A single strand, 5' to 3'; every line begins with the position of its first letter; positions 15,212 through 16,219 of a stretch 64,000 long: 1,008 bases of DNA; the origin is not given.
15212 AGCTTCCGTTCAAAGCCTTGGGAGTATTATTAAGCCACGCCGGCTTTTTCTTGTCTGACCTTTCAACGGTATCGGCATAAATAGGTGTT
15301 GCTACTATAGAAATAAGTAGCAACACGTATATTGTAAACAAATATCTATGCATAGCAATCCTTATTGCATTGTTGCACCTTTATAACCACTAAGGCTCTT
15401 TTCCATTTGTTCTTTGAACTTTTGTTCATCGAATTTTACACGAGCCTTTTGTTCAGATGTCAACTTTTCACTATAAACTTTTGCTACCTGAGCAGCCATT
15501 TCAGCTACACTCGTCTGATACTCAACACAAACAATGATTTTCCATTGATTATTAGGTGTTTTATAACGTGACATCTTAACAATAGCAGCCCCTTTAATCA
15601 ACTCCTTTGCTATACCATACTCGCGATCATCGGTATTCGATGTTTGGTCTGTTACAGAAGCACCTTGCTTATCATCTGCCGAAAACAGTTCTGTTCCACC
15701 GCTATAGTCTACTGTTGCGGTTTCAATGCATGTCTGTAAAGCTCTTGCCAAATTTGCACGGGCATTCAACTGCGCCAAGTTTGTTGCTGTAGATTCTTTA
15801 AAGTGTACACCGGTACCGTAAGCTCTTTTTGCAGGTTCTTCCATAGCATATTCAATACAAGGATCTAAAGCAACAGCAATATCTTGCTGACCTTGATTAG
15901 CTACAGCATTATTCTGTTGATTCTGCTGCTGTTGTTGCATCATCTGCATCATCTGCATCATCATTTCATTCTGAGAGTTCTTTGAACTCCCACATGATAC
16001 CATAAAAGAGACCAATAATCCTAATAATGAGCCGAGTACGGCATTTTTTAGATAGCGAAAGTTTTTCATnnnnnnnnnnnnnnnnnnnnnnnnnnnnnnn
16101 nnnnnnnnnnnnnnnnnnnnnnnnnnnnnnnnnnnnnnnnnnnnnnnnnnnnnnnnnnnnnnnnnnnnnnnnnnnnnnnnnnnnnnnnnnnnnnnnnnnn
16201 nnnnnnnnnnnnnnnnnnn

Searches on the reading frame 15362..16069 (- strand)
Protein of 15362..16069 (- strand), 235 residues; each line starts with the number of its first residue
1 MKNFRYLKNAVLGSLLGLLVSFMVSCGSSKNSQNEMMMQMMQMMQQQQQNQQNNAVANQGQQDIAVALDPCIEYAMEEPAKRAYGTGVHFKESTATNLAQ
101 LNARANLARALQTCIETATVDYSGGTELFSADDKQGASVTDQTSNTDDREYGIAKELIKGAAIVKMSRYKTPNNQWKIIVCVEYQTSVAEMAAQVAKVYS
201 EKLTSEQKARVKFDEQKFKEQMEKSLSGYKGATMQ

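Call 8: search_protein_families(library=pfam, proteins=[window:15362-16069:-], max_evalue=0.01)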
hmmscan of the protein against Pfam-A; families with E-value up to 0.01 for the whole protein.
window:15362-16069:- (235 aa): 0 families

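Call 17: find_related_loci(query=window:15362-16069:-, collection=metagenome_contigs, flank=3000)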
Query window:15362-16069:- (235 aa) in metagenome_contigs; peptide patterns used: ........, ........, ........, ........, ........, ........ (x = any residue, [..] = any of these).
174 stretches matched a pattern; 5 encode a relative of the query (tblastn E <= 1e-3); 5 distinct loci.
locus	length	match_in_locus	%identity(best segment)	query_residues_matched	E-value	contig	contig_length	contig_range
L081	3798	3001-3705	97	1-235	6e-159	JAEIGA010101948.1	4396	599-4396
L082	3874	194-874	36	1-226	8e-34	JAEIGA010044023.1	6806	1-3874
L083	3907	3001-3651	34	1-222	2e-29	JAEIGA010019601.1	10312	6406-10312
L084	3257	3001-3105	57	1-35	1e-8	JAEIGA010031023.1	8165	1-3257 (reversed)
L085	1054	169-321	55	1-51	1e-7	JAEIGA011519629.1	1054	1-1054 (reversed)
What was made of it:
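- Tried and rejected: It gave only 5 loci (call 17).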

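Call 21: find_homologous_proteins(query=window:15362-16069:-)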
Query window:15362-16069:- (235 aa): 96 proteins with E <= 0.001 among 366 candidates.
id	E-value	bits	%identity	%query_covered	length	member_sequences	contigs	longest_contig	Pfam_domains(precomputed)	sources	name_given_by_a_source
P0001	1.3e-139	480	97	100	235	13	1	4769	-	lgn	-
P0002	1.9e-127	441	87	100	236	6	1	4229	-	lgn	-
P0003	8.5e-127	439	87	100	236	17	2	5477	-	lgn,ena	-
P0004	6.9e-111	387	77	100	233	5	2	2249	-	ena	-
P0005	1.3e-103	363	75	100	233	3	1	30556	-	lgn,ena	-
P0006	1.9e-71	258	57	98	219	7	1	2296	-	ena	-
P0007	6.4e-70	253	67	76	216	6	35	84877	-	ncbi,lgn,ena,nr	ncbi:MAG: hypothetical protein Q4F47_02915 [Bacteroidaceae bacterium]|nr:hypothetical protein [Bacte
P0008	1.3e-69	252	55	97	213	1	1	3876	-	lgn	-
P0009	2.0e-69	251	58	94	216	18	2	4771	-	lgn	-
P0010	3.9e-69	250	59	91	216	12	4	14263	-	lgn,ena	-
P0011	4.1e-69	250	66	76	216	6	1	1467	-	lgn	-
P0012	4.5e-69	250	56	100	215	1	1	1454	-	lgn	-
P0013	8.7e-69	249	66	76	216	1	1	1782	-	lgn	-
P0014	9.3e-69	249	66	76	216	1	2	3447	-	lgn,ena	-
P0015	1.8e-68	248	66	76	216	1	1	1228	-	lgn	-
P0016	2.5e-68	248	55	97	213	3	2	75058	-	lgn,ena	-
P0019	7.5e-68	246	54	99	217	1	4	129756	-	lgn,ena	-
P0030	2.5e-61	225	52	100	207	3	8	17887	-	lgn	-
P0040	5.6e-36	142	34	96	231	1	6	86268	-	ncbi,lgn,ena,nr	ncbi:MAG: hypothetical protein IKY64_03125 [Bacteroidaceae bacterium]|nr:hypothetical protein [Bacte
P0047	2.6e-34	137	35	96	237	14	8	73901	-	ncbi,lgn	-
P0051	1.0e-21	96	30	98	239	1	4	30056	-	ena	-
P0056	7.8e-21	93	29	98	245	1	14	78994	-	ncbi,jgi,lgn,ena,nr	ncbi:MAG: hypothetical protein IJZ31_08655 [Bacteroidaceae bacterium]|nr:hypothetical protein [Bacte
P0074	3.7e-18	84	27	99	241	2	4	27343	-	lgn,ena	-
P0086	5.2e-13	67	31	98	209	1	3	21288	-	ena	-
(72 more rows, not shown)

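Call 22: find_encoding_contigs(protein=P0005, flank=3000, max_places=3)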
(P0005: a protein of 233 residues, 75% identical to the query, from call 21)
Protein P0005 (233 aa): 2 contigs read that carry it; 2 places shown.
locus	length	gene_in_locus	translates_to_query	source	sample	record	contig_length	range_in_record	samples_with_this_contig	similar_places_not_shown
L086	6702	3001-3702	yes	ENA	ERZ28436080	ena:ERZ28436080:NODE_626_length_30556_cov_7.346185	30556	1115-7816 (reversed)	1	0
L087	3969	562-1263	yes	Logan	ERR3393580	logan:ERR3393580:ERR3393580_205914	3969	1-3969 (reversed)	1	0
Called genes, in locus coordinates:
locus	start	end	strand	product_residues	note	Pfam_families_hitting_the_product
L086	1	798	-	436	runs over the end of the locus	PF00209:SNF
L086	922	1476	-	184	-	-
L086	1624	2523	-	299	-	PF01408:GFO_IDH_MocA, PF16654:DAPDH_C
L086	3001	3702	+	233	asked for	-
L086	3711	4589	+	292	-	-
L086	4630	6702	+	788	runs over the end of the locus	PF13620:CarboxypepD_reg, PF13715:CarbopepD_reg_2, PF22067:Cep192_D3 (faint), PF22076:Cep192_D6 (faint), PF19190:BACON_2, PF22544:HYDIN_VesB_CFA65-like_Ig (weak)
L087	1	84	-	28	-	?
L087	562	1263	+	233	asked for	-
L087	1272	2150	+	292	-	-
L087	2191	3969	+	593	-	?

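Call 23: find_encoding_contigs(protein=P0007, flank=3000, max_places=4)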
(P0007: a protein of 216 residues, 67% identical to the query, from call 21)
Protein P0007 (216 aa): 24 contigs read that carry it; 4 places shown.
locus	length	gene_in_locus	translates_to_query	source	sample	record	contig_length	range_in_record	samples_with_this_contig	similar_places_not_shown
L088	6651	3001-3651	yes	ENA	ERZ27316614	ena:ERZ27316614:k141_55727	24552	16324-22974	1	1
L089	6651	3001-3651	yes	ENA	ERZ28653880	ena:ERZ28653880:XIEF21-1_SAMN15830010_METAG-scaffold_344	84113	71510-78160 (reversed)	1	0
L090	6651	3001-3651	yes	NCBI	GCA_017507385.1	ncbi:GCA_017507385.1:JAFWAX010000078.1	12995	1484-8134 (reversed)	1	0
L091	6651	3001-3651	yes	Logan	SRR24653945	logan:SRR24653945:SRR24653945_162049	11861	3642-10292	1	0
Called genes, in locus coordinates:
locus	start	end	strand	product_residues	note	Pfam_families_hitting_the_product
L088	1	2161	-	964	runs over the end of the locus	PF19838:LptD_2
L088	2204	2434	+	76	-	-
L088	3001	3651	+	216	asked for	-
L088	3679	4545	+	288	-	PF18935:DUF5683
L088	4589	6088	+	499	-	-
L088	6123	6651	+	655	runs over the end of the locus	PF13620:CarboxypepD_reg, PF13715:CarbopepD_reg_2, PF22076:Cep192_D6 (faint), PF19190:BACON_2, PF22067:Cep192_D3 (faint), PF22544:HYDIN_VesB_CFA65-like_Ig (weak), PF19190:BACON_2 (weak), PF13385:Laminin_G_3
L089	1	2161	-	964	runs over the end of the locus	PF19838:LptD_2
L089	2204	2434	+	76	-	-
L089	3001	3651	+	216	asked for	-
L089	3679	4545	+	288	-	PF18935:DUF5683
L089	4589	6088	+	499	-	-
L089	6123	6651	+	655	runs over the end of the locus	PF13620:CarboxypepD_reg, PF13715:CarbopepD_reg_2, PF22076:Cep192_D6 (faint), PF19190:BACON_2, PF22067:Cep192_D3 (faint), PF22544:HYDIN_VesB_CFA65-like_Ig (weak), PF19190:BACON_2, PF13385:Laminin_G_3, +1 more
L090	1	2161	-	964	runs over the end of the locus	PF19838:LptD_2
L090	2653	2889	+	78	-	-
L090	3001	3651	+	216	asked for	-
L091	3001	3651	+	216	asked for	-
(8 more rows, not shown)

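Call 24: find_encoding_contigs(protein=P0019, flank=3000, max_places=3)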
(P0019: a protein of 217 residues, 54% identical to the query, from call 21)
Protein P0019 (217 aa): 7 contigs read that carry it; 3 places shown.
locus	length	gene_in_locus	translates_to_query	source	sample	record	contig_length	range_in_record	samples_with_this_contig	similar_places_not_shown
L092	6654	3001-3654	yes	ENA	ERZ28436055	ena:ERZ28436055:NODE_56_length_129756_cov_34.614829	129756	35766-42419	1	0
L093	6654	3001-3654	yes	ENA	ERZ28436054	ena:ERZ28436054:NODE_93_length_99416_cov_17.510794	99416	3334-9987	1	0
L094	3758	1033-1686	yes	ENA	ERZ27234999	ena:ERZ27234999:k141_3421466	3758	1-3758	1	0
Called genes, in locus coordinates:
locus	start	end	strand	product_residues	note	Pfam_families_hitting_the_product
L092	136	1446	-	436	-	PF00209:SNF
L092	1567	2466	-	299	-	PF01408:GFO_IDH_MocA, PF16654:DAPDH_C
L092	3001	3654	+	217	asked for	-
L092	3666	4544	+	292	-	-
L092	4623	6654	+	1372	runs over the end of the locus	PF13620:CarboxypepD_reg, PF13715:CarbopepD_reg_2, PF17802:SpaA (weak), PF07610:DUF1573 (faint), PF19190:BACON_2, PF19912:DUF6385 (faint), PF19190:BACON_2, PF19190:BACON_2, +7 more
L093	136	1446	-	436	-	PF00209:SNF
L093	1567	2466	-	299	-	PF01408:GFO_IDH_MocA, PF16654:DAPDH_C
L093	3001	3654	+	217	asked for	-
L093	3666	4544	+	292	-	-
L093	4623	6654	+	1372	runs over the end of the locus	PF13620:CarboxypepD_reg, PF13715:CarbopepD_reg_2, PF17802:SpaA (weak), PF07610:DUF1573 (faint), PF19190:BACON_2, PF19912:DUF6385 (faint), PF19190:BACON_2, PF19190:BACON_2, +7 more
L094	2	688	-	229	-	?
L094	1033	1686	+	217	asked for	-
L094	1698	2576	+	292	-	-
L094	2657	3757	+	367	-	?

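Call 27: find_encoding_contigs(protein=P0040, flank=3000, max_places=3)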
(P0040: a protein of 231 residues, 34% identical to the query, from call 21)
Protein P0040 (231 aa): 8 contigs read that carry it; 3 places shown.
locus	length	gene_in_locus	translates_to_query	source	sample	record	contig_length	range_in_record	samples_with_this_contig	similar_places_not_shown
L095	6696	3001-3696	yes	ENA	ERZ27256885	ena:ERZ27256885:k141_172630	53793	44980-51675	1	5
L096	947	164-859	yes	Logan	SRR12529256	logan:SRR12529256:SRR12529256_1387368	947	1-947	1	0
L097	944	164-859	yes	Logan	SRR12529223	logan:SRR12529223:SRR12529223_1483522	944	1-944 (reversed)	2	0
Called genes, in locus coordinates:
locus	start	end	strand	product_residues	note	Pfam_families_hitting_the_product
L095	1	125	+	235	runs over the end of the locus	PF00005:ABC_tran, PF02463:SMC_N (faint), PF13304:AAA_21 (faint)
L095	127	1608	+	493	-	PF02321:OEP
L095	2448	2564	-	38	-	-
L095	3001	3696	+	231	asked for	-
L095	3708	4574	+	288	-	-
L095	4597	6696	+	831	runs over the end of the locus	PF13620:CarboxypepD_reg, PF13715:CarbopepD_reg_2, PF22076:Cep192_D6 (faint), PF25059:FN3_DSCAM-DSCAML_C (faint), PF19190:BACON_2, PF21868:GbpA_D3 (faint), PF19190:BACON_2, PF13385:Laminin_G_3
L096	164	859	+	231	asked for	-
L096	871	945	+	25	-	?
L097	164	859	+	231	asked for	-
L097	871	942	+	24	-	?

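Call 28: find_encoding_contigs(protein=P0047, flank=3000, max_places=3)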
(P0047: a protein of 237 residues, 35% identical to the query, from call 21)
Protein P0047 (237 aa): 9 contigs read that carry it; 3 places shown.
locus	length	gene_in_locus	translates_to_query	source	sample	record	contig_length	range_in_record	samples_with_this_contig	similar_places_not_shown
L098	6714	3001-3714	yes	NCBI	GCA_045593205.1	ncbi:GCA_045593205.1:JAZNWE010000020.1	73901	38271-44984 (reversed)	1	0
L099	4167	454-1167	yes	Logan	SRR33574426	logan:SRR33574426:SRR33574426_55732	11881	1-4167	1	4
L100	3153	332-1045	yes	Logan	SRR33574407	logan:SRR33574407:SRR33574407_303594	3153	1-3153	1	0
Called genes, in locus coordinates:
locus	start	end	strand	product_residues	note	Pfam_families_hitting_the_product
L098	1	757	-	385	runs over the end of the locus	PF00226:DnaJ, PF01556:DnaJ_C, PF27659:CHP02642 (faint), PF00684:DnaJ_CXXCXGXG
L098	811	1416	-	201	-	PF01025:GrpE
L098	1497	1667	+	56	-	-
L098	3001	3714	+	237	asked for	-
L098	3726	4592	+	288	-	-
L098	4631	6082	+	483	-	PF13620:CarboxypepD_reg, PF13715:CarbopepD_reg_2, PF09430:EMC7_beta-sandw (faint), PF07603:Lcl_C (faint), PF26707:DUF8237 (faint)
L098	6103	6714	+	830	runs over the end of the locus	PF00041:fn3 (faint), PF13620:CarboxypepD_reg, PF13715:CarbopepD_reg_2, PF19190:BACON_2, PF22076:Cep192_D6 (faint), PF19190:BACON_2, PF25059:FN3_DSCAM-DSCAML_C (faint), PF13385:Laminin_G_3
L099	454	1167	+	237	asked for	-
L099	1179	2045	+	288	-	-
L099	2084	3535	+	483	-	PF13620:CarboxypepD_reg, PF13715:CarbopepD_reg_2, PF09430:EMC7_beta-sandw (faint), PF07603:Lcl_C (faint), PF26707:DUF8237 (faint)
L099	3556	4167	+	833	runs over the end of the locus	PF00041:fn3 (faint), PF13620:CarboxypepD_reg, PF13715:CarbopepD_reg_2, PF19190:BACON_2, PF22076:Cep192_D6 (faint), PF19190:BACON_2, PF02973:Sialidase (weak), PF13385:Laminin_G_3, +1 more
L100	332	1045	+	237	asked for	-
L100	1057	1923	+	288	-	-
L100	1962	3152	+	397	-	?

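Call 29: find_encoding_contigs(protein=P0056, flank=3000, max_places=3)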
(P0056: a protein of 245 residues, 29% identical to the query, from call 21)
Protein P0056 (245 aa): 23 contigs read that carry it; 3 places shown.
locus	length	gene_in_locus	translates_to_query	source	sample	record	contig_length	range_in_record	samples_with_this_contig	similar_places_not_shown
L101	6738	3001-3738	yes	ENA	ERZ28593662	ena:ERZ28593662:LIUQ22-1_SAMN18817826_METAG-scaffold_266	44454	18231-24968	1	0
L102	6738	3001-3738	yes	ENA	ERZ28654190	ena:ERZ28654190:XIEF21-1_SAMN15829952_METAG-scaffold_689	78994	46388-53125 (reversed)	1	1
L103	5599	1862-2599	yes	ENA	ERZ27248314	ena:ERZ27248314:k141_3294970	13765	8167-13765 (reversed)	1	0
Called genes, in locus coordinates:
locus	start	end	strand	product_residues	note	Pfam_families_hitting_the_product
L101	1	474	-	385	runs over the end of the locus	PF00226:DnaJ, PF01556:DnaJ_C, PF27659:CHP02642 (faint), PF00684:DnaJ_CXXCXGXG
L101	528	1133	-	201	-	PF01025:GrpE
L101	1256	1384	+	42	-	-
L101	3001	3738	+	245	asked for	-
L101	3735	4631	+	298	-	PF18935:DUF5683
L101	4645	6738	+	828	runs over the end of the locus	PF00041:fn3 (faint), PF13620:CarboxypepD_reg, PF13715:CarbopepD_reg_2, PF21868:GbpA_D3 (faint), PF25059:FN3_DSCAM-DSCAML_C (faint), PF19190:BACON_2, PF19190:BACON_2, PF13385:Laminin_G_3, +1 more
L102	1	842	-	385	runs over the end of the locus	PF00226:DnaJ, PF01556:DnaJ_C, PF27659:CHP02642 (faint), PF00684:DnaJ_CXXCXGXG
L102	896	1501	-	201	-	PF01025:GrpE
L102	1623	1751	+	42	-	-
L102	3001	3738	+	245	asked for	-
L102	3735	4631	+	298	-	PF18935:DUF5683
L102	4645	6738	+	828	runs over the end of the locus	PF00041:fn3 (faint), PF13620:CarboxypepD_reg, PF13715:CarbopepD_reg_2, PF21868:GbpA_D3 (faint), PF25059:FN3_DSCAM-DSCAML_C (faint), PF19190:BACON_2, PF19190:BACON_2, PF13385:Laminin_G_3, +1 more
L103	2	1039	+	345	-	?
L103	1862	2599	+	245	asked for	-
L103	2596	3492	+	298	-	PF18935:DUF5683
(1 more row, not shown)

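Call 30: find_encoding_contigs(protein=P0016, flank=3000, max_places=3)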
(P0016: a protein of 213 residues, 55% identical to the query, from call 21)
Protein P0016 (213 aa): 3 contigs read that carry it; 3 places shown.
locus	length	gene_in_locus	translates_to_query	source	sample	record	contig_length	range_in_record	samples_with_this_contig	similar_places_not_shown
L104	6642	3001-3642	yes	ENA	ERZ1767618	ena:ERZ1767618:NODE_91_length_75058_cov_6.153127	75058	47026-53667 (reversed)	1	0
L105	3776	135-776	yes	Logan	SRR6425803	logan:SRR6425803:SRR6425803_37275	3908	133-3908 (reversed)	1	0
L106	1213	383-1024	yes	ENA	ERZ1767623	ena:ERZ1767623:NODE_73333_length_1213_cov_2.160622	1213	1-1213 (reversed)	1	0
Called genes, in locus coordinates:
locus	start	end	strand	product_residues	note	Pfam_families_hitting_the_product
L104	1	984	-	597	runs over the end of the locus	PF00009:GTP_EFTU, PF00071:Ras (weak), PF03144:GTP_EFTU_D2, PF00679:EFG_C, PF06421:LepA_C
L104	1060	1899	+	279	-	PF00456:Transketolase_N, PF00676:E1_dh (weak), PF13292:DXP_synthase_N, PF09364:XFP_N (weak)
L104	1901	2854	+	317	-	PF02779:Transket_pyr, PF02780:Transketolase_C, PF22613:Transketolase_C_1 (weak)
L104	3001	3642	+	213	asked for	-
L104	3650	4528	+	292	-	PF18935:DUF5683 (weak)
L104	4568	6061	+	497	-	-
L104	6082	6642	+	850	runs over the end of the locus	PF13620:CarboxypepD_reg, PF13715:CarbopepD_reg_2, PF17766:fn3_6 (faint), PF19190:BACON_2 (weak), PF02210:Laminin_G_2 (faint), PF19190:BACON_2, PF22544:HYDIN_VesB_CFA65-like_Ig (weak), PF13385:Laminin_G_3, +4 more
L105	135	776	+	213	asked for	-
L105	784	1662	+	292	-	PF18935:DUF5683 (weak)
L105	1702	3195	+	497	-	-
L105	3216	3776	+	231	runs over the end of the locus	?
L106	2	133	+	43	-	?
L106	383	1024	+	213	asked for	-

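Call 32: find_encoding_contigs(protein=P0051, flank=3000, max_places=4)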
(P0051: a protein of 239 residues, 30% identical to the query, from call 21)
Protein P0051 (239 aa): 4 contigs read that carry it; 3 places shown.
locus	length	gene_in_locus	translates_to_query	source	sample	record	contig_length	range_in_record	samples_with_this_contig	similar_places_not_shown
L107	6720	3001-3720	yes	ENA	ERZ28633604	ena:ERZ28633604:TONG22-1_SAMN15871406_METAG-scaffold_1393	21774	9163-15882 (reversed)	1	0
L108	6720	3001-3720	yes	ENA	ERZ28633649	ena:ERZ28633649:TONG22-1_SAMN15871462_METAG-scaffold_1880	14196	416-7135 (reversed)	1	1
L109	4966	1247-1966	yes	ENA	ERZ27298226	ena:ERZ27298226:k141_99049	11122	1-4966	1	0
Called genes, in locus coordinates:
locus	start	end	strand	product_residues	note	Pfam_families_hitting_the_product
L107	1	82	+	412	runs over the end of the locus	PF12704:MacB_PCD, PF02687:FtsX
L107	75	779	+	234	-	PF00005:ABC_tran, PF13304:AAA_21 (faint)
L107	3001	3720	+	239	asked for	-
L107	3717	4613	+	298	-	PF18935:DUF5683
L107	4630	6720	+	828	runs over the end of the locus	PF00041:fn3 (faint), PF13620:CarboxypepD_reg, PF13715:CarbopepD_reg_2, PF25059:FN3_DSCAM-DSCAML_C (faint), PF19190:BACON_2, PF21868:GbpA_D3 (faint), PF19190:BACON_2, PF13385:Laminin_G_3, +2 more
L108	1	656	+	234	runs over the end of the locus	PF00005:ABC_tran, PF13304:AAA_21 (faint)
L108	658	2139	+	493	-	PF02321:OEP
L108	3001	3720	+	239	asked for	-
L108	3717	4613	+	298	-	PF18935:DUF5683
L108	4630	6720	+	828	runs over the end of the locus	PF00041:fn3 (faint), PF13620:CarboxypepD_reg, PF13715:CarbopepD_reg_2, PF25059:FN3_DSCAM-DSCAML_C (faint), PF19190:BACON_2, PF21868:GbpA_D3 (faint), PF19190:BACON_2, PF13385:Laminin_G_3, +2 more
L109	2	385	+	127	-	?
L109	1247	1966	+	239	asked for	-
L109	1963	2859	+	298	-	PF18935:DUF5683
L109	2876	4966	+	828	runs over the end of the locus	PF00041:fn3 (faint), PF13620:CarboxypepD_reg, PF13715:CarbopepD_reg_2, PF25059:FN3_DSCAM-DSCAML_C (faint), PF19190:BACON_2, PF21868:GbpA_D3 (faint), PF19190:BACON_2, PF13385:Laminin_G_3, +2 more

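Call 33: find_encoding_contigs(protein=P0074, flank=3000, max_places=4)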
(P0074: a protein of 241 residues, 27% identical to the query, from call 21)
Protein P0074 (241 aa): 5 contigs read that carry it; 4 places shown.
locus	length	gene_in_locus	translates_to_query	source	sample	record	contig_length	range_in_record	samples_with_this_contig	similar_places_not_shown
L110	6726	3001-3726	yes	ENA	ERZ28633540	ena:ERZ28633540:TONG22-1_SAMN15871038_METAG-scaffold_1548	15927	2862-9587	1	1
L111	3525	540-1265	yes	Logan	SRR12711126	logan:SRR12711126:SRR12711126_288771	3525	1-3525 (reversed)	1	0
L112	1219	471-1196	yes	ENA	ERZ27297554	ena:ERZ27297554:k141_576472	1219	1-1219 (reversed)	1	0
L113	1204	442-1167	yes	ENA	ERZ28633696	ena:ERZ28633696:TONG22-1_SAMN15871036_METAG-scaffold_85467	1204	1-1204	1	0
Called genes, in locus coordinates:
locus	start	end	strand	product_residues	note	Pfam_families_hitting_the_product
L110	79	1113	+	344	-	-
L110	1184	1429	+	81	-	PF13711:DUF4160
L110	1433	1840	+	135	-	PF10387:DUF2442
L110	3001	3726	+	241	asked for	-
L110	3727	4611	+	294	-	PF18935:DUF5683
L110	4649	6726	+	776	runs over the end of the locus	PF13620:CarboxypepD_reg, PF13715:CarbopepD_reg_2, PF17210:SdrD_B (faint), PF17802:SpaA (faint), PF19190:BACON_2 (weak), PF13620:CarboxypepD_reg, PF13715:CarbopepD_reg_2, PF19190:BACON_2 (weak), +4 more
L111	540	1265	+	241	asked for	-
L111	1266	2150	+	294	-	PF18935:DUF5683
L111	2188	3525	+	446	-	?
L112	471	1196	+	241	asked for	-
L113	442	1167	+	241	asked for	-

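Call 34: find_encoding_contigs(protein=P0086, flank=3000, max_places=4)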
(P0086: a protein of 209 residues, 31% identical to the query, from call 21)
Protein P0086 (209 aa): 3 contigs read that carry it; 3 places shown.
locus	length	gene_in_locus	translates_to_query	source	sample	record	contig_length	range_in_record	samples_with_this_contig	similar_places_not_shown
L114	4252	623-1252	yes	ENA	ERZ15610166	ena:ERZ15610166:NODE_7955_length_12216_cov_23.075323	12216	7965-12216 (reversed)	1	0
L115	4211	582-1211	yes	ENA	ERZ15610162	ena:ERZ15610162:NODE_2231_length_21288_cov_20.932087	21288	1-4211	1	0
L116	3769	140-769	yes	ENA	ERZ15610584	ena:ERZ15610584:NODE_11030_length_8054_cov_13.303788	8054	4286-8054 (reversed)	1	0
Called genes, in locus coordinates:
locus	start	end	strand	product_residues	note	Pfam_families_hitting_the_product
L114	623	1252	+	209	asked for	-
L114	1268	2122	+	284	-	PF18935:DUF5683 (weak)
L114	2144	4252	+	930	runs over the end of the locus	PF00041:fn3 (faint), PF13620:CarboxypepD_reg, PF13715:CarbopepD_reg_2, PF25059:FN3_DSCAM-DSCAML_C (faint), PF19190:BACON_2, PF22076:Cep192_D6 (faint), PF19190:BACON_2, PF13385:Laminin_G_3, +2 more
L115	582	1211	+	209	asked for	-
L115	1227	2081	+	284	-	PF18935:DUF5683 (weak)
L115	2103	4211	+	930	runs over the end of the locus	PF00041:fn3 (faint), PF13620:CarboxypepD_reg, PF13715:CarbopepD_reg_2, PF25059:FN3_DSCAM-DSCAML_C (faint), PF19190:BACON_2, PF22076:Cep192_D6 (faint), PF19190:BACON_2, PF13385:Laminin_G_3, +1 more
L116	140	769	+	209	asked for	-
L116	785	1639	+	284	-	PF18935:DUF5683 (weak)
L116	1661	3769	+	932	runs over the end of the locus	PF13620:CarboxypepD_reg, PF13715:CarbopepD_reg_2, PF25059:FN3_DSCAM-DSCAML_C (faint), PF19190:BACON_2, PF22076:Cep192_D6 (faint), PF19190:BACON_2, PF16656:Pur_ac_phosph_N (faint), PF13385:Laminin_G_3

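Call 35: find_encoding_contigs(protein=P0030, flank=3000, max_places=4)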
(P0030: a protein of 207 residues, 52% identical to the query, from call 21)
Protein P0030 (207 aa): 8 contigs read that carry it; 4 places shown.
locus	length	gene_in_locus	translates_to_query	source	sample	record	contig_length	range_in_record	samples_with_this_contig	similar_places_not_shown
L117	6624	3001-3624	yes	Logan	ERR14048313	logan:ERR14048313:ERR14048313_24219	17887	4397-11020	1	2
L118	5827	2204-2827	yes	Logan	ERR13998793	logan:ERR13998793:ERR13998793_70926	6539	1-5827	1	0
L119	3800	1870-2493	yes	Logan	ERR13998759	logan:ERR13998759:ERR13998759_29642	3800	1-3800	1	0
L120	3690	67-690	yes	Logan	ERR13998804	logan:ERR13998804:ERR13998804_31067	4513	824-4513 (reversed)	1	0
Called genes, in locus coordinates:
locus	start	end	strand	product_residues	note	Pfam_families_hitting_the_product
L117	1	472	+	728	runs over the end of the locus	PF05569:Peptidase_M56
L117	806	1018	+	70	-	-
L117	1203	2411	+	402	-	PF13102:Phage_int_SAM_5, PF00589:Phage_integrase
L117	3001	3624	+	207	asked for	-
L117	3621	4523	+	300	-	PF18935:DUF5683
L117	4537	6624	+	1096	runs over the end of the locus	PF13620:CarboxypepD_reg, PF13715:CarbopepD_reg_2, PF19190:BACON_2 (weak), PF22544:HYDIN_VesB_CFA65-like_Ig (faint), PF19190:BACON_2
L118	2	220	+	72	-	?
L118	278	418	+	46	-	-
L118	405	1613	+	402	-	PF13102:Phage_int_SAM_5, PF00589:Phage_integrase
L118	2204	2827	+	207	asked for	-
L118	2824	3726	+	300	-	PF18935:DUF5683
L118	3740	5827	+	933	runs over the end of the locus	?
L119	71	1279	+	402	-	PF13102:Phage_int_SAM_5, PF00589:Phage_integrase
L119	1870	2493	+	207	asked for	-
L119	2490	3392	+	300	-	PF18935:DUF5683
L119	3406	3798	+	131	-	?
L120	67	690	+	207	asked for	-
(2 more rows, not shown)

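Call 88: search_protein_families(library=ncbifam, proteins=[window:15362-16069:-], max_evalue=0.00001)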
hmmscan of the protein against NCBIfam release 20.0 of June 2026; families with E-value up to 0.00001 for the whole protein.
window:15362-16069:- (235 aa): 0 families
